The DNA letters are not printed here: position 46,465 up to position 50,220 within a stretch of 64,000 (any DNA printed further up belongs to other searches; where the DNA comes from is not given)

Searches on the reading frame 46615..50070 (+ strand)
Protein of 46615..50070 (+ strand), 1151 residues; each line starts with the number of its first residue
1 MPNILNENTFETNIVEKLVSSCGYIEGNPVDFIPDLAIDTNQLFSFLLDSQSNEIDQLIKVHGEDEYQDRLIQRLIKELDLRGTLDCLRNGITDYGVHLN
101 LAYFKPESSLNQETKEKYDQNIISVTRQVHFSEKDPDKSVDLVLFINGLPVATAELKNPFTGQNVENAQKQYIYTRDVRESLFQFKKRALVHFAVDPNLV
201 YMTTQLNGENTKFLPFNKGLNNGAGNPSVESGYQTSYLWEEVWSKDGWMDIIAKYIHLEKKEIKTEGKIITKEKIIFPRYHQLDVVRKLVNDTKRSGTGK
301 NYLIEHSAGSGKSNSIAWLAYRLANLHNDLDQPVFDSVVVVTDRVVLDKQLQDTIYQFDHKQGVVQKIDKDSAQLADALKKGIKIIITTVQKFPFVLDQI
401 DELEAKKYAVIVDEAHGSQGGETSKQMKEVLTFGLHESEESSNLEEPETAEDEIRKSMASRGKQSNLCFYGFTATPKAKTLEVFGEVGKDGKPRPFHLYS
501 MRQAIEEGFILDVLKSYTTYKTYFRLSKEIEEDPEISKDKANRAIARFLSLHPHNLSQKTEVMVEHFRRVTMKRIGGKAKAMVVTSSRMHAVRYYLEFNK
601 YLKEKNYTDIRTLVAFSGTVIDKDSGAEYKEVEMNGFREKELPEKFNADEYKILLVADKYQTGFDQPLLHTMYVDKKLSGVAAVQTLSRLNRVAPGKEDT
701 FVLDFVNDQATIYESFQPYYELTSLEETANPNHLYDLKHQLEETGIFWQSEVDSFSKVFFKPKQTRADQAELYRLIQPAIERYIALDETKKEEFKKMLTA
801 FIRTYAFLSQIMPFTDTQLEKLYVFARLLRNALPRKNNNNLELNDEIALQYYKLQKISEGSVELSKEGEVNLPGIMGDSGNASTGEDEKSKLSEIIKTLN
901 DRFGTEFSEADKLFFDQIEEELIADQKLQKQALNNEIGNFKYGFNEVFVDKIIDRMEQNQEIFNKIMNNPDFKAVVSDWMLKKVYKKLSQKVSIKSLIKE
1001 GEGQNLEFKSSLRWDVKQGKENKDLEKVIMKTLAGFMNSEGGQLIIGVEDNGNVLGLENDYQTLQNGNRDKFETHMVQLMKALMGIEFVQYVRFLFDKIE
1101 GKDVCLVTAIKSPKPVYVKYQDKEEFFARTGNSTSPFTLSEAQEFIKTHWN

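Call 11: search_protein_families(library=pfam, proteins=[window:46615-50070:+], max_evalue=0.01)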
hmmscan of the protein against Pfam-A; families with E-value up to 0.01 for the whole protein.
window:46615-50070:+ (1151 aa): 8 families
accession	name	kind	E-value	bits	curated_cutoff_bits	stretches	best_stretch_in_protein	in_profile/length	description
PF18766.7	SWI2_SNF2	-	3.7e-27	95.8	26.7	1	281-432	1-144/221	SWI2/SNF2 ATPase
PF04326.19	SLFN_AlbA_2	-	3.5e-18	66.7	25.3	1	1002-1137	1-117/118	Schlafen, AlbA_2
PF04313.20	HSDR_N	-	1.9e-15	57.7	25.1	1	5-210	2-197/198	Type I restriction enzyme R protein N terminus (HSDR_N)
PF04851.21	ResIII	-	4.7e-13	49.8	22.5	1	278-429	4-148/164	Type III restriction enzyme, res subunit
PF22679.2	T1R_D3-like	-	1.1e-12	49.1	27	1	640-699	87-150/158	Type I restriction enzyme subunit R domain 3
PF00270.35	DEAD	-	3.7e-08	33.7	26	1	298-435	13-146/167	DEAD/DEAH box helicase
PF05729.18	NACHT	-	0.0086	16.4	26.7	0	307-408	8-98/167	NACHT domain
PF25199.1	nSTAND_NTPase5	-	0.0089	16.3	34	0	274-324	13-66/145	Novel STAND NTPase 5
